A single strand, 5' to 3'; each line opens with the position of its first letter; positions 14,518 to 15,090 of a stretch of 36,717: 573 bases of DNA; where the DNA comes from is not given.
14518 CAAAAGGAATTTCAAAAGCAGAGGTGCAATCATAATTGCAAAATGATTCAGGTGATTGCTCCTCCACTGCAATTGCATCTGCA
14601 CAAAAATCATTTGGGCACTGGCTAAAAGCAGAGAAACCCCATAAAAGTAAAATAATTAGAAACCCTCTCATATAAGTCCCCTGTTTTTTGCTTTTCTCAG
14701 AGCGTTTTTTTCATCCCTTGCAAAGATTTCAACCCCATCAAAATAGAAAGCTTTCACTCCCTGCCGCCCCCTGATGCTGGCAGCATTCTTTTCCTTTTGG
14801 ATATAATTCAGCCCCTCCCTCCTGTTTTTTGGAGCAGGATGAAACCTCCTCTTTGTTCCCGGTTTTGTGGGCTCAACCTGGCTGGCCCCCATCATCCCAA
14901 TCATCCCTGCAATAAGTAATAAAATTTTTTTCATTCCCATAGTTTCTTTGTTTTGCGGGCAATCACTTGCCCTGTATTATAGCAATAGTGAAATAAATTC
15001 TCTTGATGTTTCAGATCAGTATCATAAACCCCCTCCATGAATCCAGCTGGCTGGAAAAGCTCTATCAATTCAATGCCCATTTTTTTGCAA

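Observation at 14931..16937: Lysis operon in which a patatin-like phospholipase is translationally coupled to the endolysin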

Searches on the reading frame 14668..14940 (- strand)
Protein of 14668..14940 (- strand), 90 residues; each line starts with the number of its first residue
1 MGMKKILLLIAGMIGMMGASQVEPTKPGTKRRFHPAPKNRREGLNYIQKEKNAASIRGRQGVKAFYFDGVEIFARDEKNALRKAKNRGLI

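Call 4: search_protein_families(library=pfam, proteins=[window:14668-14940:-], max_evalue=0.1)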
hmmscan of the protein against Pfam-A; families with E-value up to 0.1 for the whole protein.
window:14668-14940:- (90 aa): 0 families

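Call 6: search_protein_families(library=phrogs, proteins=[window:14668-14940:-], max_evalue=0.01)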
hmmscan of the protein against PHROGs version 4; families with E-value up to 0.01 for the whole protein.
window:14668-14940:- (90 aa): 1 family
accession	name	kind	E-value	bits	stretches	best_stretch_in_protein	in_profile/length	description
phrog_37413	-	unknown function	0.001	20.4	1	60-88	50-78/80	-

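Call 7: search_protein_families(library=padloc, proteins=[window:14668-14940:-], max_evalue=0.01)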
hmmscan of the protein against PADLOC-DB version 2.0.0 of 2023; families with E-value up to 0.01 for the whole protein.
window:14668-14940:- (90 aa): 0 families

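Call 51: search_protein_families(library=ncbifam, proteins=[window:14668-14940:-], max_evalue=0.01)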
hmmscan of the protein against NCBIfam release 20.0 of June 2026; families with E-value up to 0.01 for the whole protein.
window:14668-14940:- (90 aa): 0 families
